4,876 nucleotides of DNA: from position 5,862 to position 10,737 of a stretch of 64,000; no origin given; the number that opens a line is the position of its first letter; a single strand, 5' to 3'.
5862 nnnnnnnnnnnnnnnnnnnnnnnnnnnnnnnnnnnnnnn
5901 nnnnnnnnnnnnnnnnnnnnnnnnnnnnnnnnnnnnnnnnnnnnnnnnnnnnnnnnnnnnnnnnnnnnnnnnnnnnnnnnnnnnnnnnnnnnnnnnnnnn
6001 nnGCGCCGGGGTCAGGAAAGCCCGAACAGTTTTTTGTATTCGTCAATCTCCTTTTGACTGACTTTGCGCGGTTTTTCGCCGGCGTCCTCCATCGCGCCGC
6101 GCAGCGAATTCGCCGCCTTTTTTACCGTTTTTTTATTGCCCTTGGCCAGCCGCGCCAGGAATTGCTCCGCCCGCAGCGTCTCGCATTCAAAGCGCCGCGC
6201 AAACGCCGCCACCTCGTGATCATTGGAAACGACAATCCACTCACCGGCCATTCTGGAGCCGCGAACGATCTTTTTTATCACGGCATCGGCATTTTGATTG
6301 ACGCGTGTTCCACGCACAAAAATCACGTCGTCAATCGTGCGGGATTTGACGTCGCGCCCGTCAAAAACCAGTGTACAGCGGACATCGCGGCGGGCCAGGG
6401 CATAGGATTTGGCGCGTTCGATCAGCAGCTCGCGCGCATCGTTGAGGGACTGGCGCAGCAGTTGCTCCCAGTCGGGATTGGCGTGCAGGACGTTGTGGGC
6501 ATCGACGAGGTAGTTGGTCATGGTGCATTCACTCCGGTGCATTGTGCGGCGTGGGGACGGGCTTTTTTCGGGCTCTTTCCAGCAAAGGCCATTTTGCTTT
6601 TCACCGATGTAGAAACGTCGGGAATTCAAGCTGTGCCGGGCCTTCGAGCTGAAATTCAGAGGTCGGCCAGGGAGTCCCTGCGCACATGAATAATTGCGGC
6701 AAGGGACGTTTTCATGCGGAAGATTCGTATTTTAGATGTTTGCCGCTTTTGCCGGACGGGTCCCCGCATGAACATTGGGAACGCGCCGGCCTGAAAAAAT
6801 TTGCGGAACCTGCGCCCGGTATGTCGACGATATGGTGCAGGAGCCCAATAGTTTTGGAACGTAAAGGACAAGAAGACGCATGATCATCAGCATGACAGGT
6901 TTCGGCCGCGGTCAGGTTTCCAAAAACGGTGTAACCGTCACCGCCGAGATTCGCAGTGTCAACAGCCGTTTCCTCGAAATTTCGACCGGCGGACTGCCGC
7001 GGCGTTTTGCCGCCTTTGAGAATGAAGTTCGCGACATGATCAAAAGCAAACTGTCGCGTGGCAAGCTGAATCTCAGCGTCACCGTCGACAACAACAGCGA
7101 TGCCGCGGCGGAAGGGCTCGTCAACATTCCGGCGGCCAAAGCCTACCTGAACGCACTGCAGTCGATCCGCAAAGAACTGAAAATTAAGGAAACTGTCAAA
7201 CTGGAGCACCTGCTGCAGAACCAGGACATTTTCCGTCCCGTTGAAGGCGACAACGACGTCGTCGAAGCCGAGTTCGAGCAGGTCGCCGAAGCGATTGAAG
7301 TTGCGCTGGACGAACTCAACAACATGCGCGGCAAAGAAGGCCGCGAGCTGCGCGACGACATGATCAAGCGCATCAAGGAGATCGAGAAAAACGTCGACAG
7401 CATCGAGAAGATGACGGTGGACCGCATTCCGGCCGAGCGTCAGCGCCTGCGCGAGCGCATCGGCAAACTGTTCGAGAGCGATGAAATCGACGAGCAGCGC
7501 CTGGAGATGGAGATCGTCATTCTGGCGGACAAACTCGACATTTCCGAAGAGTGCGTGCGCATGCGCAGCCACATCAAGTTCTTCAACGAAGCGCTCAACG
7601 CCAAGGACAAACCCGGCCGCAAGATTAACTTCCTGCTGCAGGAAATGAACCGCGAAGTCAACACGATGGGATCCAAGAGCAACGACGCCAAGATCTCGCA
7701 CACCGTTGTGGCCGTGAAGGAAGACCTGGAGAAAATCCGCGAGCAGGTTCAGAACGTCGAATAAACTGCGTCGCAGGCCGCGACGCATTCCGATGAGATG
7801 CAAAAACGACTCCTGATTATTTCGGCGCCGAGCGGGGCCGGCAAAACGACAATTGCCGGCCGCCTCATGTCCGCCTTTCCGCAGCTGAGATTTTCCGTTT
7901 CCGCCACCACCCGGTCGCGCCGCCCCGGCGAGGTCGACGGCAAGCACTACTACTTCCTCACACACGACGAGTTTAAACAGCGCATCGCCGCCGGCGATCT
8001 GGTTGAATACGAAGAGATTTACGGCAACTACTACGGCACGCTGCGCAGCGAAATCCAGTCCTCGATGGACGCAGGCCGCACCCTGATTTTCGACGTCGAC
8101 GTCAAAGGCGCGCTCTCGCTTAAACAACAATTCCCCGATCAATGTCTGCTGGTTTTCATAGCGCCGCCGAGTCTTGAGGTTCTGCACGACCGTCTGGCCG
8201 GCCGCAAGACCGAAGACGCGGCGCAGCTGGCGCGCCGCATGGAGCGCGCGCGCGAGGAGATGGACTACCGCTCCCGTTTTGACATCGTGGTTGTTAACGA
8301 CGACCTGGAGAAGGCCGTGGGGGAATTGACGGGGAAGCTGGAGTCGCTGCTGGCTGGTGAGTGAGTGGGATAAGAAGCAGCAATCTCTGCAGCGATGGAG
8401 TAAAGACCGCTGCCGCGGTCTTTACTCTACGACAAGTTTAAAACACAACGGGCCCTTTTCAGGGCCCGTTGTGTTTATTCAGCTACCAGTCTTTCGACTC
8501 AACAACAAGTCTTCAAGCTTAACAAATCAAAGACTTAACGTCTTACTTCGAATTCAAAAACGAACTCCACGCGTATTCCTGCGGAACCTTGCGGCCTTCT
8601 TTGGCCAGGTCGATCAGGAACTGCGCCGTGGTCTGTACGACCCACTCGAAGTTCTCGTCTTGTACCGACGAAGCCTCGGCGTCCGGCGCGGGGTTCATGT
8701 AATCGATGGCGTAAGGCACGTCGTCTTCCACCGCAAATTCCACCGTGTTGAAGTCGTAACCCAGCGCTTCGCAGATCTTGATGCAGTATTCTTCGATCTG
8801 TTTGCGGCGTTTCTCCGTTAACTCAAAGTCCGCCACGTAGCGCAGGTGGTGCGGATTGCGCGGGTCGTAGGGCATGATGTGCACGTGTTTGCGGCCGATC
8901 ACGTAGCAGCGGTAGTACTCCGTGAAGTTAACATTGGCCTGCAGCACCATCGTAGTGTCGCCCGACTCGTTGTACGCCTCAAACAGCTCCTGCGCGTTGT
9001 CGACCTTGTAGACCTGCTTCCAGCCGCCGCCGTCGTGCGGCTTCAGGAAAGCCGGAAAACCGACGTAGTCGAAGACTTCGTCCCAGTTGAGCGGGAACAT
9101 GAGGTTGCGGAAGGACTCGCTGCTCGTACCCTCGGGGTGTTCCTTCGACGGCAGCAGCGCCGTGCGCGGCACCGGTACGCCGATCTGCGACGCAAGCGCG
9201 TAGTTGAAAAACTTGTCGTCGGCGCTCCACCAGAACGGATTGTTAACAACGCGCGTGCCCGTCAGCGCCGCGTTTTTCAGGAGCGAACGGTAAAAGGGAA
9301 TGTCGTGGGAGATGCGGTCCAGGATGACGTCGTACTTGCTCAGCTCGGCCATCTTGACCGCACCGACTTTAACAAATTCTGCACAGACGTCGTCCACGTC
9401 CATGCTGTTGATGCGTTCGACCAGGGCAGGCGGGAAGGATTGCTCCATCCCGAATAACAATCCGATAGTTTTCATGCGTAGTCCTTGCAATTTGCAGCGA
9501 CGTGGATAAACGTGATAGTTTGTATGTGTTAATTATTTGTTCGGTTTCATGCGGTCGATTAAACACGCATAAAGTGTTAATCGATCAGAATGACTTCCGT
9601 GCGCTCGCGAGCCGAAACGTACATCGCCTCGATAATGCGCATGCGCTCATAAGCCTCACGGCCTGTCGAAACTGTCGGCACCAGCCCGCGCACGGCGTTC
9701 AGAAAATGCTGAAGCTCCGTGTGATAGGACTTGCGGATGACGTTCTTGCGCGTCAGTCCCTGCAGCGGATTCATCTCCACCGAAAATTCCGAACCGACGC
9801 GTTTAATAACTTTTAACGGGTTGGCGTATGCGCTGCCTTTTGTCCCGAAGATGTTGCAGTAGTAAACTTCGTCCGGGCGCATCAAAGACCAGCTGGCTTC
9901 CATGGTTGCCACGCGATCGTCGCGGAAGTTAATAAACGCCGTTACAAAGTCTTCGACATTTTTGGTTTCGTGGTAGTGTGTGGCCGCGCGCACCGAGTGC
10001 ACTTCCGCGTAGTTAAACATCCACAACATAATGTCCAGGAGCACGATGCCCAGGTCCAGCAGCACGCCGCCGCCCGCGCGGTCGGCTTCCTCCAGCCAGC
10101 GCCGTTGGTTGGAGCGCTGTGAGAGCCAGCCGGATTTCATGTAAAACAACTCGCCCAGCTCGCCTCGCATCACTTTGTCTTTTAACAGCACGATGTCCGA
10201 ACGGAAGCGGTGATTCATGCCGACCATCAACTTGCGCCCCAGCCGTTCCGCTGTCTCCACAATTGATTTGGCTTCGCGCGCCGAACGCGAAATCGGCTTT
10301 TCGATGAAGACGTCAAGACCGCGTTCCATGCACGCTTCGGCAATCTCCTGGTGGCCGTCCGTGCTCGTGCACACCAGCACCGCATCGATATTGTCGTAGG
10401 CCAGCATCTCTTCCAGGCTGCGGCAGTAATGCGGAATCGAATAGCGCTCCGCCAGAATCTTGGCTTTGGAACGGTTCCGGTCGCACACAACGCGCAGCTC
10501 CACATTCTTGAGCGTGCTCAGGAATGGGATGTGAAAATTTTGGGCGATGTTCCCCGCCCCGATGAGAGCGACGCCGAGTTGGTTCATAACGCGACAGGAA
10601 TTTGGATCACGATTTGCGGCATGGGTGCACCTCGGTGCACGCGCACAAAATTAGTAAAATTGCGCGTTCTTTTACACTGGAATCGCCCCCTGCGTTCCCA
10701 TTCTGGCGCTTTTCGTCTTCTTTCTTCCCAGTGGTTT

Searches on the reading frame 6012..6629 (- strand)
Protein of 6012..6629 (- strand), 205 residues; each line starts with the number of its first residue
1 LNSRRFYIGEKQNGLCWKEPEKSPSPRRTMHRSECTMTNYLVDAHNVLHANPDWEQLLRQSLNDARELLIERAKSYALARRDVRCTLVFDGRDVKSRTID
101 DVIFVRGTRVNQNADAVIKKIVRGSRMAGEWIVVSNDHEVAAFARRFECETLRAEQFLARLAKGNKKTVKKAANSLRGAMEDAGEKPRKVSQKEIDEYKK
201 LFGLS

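Call 84: search_protein_families(library=pfam, proteins=[window:6012-6629:-], max_evalue=0.00001)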
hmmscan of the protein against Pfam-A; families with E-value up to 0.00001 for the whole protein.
window:6012-6629:- (205 aa): 1 family
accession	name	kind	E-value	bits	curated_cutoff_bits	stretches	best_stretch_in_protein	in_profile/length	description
PF05991.17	NYN_YacP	-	1.4e-17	64.6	24.6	1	41-199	2-162/166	YacP-like NYN domain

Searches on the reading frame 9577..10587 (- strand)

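Call 55: search_protein_families(library=pfam, proteins=[window:9577-10587:-], max_evalue=0.00001)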
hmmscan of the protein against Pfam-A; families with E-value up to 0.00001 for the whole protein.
window:9577-10587:- (336 aa): 3 families
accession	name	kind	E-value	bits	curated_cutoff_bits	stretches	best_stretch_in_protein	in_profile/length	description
PF01408.29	GFO_IDH_MocA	-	4.2e-30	105.3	24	1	5-123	2-119/120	Oxidoreductase family, NAD-binding Rossmann fold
PF02894.22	GFO_IDH_MocA_C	-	1.6e-22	80.8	22.9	1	136-332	1-216/218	Oxidoreductase family, C-terminal alpha/beta domain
PF22725.1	GFO_IDH_MocA_C3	-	7.9e-20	71.5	27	1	135-253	4-123/124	GFO/IDH/MocA C-terminal domain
